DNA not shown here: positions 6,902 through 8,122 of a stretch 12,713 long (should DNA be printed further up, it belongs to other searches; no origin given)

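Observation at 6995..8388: One-gene 1.36 kb cassette bracketed by direct copies of a core-site-like repeat, each abutting the 3' end of a tyrosine recombinase gene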

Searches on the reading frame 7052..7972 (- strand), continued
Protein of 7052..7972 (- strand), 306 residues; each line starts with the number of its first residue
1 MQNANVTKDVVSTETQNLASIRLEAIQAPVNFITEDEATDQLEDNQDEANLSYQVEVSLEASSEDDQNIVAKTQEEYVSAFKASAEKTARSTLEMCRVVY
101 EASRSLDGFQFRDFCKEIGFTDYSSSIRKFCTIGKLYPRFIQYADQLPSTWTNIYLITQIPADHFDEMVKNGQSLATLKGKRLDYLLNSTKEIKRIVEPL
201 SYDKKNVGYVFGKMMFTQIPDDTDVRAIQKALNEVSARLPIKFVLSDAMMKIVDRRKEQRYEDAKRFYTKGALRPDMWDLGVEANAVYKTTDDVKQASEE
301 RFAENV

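Call 49: search_protein_families(library=pfam, proteins=[P0277, P0281, P0294, P0316, P0326, P0339, P0352, P0366, P0379, P0386], max_evalue=0.1)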
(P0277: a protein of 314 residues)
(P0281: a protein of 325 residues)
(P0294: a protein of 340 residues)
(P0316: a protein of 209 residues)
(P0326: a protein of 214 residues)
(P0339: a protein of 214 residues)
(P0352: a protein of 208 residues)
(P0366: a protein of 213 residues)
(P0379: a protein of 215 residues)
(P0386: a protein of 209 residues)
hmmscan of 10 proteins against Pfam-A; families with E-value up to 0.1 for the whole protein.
P0277 (314 aa): 1 family
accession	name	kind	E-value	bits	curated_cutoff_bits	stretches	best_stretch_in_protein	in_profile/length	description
PF06818.20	Fez1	-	0.065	14.1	34.4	1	169-231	38-101/199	Fez1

P0281 (325 aa): 0 families

P0294 (340 aa): 0 families

P0316 (209 aa): 2 families
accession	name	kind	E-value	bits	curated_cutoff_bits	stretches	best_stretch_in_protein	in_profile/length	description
PF05261.17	Tra_M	-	0.049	14.1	27.7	0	25-55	32-62/124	TraM protein, DNA-binding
PF21403.4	OTU1_UBXL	-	0.089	13.8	22.7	0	166-188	16-38/49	OTU1, UBXL domain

P0326 (214 aa): 0 families

P0339 (214 aa): 0 families

P0352 (208 aa): 0 families

P0366 (213 aa): 1 family
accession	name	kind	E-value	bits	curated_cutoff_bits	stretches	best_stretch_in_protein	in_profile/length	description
PF17578.7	DUF5481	-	0.057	14.3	27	0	47-114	29-95/103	Family of unknown function (DUF5481)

P0379 (215 aa): 2 families
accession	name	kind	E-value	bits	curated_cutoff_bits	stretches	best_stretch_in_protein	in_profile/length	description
PF21750.2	DACNH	-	0.034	14.5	27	0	19-87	3-71/107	Probable sensor domain DACNH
PF09361.15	Phasin_2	-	0.068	13.8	24.9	0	21-88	1-66/100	Phasin protein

P0386 (209 aa): 1 family
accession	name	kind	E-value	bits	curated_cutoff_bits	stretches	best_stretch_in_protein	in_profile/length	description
PF05725.18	FNIP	-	0.0009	19.8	21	1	70-99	12-39/44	FNIP Repeat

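Call 53: find_encoding_contigs(protein=P0326, flank=4000, max_places=4)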
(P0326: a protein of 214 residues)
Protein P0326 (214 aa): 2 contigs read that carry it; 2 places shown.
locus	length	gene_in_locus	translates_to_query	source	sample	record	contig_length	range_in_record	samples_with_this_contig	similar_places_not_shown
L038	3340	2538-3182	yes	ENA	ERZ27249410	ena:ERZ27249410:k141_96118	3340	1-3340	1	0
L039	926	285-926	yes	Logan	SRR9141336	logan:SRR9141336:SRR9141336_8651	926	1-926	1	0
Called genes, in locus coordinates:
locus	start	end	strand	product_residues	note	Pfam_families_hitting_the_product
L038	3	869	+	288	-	?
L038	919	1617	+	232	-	-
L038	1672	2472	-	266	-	-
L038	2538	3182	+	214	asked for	-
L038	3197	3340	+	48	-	?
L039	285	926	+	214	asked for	?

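Call 54: find_encoding_contigs(protein=P0277, flank=4000, max_places=4)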
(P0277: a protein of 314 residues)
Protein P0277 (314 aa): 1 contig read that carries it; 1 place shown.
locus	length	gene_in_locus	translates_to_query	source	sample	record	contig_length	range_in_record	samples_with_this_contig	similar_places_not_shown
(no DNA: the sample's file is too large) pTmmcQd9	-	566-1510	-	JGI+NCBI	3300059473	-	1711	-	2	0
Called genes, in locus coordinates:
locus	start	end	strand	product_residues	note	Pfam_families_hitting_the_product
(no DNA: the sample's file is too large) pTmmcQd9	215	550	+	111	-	-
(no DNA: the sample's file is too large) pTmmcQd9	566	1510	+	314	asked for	-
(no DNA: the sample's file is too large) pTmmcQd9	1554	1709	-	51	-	?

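Call 66: find_encoding_contigs(protein=P0116, flank=6000, max_places=2)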
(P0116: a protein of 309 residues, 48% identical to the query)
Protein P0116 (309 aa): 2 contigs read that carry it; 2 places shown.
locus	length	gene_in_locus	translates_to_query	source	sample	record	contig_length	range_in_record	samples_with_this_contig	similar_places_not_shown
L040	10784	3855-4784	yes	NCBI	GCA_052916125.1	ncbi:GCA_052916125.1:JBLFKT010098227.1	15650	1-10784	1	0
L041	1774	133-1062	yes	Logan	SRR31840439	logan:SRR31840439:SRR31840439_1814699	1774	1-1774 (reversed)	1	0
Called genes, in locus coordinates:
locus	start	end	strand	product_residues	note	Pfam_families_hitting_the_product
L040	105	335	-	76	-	-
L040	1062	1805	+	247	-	PF03104:DNA_pol_B_exo1 (weak), PF10108:DNA_pol_B_exo2, PF13482:RNase_H_2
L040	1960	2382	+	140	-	-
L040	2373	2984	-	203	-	-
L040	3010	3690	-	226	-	-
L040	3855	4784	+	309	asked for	-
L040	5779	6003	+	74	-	-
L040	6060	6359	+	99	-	-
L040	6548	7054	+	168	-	-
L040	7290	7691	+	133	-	-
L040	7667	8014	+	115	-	-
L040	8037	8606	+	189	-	-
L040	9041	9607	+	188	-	PF00589:Phage_integrase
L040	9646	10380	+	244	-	-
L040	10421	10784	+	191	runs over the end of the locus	-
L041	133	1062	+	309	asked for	-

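Call 67: find_encoding_contigs(protein=P0112, flank=6000, max_places=3)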
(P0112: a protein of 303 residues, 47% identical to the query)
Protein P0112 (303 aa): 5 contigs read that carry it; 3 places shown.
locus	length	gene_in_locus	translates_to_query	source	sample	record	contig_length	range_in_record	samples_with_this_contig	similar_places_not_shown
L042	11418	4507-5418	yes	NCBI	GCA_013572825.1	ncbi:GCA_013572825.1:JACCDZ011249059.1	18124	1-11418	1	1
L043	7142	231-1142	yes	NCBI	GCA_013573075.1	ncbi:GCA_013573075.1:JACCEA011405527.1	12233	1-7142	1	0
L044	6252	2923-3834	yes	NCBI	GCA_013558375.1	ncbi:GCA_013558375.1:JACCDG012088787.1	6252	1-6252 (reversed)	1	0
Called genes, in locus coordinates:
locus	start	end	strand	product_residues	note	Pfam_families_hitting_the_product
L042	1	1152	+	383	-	?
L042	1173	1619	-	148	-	PF20346:DUF6641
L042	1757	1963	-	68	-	-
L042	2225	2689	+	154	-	-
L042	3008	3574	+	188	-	PF00589:Phage_integrase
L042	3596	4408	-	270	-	-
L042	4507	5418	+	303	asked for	-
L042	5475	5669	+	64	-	-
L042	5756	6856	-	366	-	PF13609:Porin_4, PF00267:Porin_1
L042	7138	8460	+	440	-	-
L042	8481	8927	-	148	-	PF20346:DUF6641 (weak)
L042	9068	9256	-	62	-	-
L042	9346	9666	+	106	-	-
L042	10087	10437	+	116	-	-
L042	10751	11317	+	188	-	PF00589:Phage_integrase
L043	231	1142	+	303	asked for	-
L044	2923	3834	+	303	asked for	-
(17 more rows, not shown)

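Call 80: fold_search(model_id=the predicted structure, library=viral)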
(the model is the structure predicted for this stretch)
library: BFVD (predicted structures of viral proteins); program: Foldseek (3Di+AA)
matches with E <= 10: 178; with E <= 0.001: 0
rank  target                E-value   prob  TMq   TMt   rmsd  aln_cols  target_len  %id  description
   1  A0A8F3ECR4            1.6e-02  0.80  0.20  0.24  25.9       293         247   10  Uncharacterized protein [Arthrobacter phage SilentRX]
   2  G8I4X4                1.8e-02  0.97  0.28  0.32  29.1       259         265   12  Uncharacterized protein [Mycobacterium phage DeadP]
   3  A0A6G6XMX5            6.9e-02  0.44  0.18  0.21  24.5       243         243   12  (no name in the UniProt tables at hand)
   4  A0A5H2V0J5            9.4e-02  0.12  0.10  0.10  28.0       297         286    9  Scaffolding protein [Acinetobacter phage vB_AbaP_APK37]
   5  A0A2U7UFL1            3.7e-01  0.06  0.09  0.10  19.5       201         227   14  Uncharacterized protein [Pandoravirus macleodensis]
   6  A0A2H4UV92            3.7e-01  0.06  0.10  0.09  35.2       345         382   11  Uncharacterized protein [Bodo saltans virus]
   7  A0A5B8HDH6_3          4.2e-01  0.08  0.13  0.05  24.4       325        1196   13  Polyprotein [Rhizoctonia solani beny-like virus 1]
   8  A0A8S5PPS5            4.6e-01  0.06  0.09  0.10  32.4       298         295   12  Uncharacterized protein [Podoviridae sp. ct8dV2]
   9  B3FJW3                4.6e-01  0.06  0.10  0.06  24.7       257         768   14  Virion structural protein [Pseudomonas phage 201phi2-1]
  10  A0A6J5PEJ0            6.3e-01  0.04  0.09  0.07  33.1       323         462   14  Uncharacterized protein [uncultured Caudovirales phage]
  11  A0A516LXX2            6.7e-01  0.08  0.13  0.17  19.6       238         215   10  (no name in the UniProt tables at hand)
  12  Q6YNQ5                1.1e+00  0.08  0.16  0.14  34.3       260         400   12  Capsid protein [Botrytis virus X (isolate Botrytis cinerea/New Zealand/Howitt/2006)]
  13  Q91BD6                1.1e+00  0.04  0.13  0.11  25.2       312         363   13  P40 [Spodoptera litura multicapsid nucleopolyhedrovirus]
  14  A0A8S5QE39            1.2e+00  0.08  0.11  0.10  15.4       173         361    9  Uncharacterized protein [Caudovirales sp. ctqPn17]
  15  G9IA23                1.2e+00  0.06  0.12  0.16  26.2       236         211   12  (no name in the UniProt tables at hand)
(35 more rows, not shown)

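Call 81: find_related_loci(query=A1, collection=viral_contigs, flank=8000)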
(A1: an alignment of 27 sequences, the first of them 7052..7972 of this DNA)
Query A1 (306 aa) in viral_contigs; peptide patterns used: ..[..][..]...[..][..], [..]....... (x = any residue, [..] = any of these).
6 stretches matched a pattern, but none encodes a relative of the query by tblastn (E <= 1e-3).
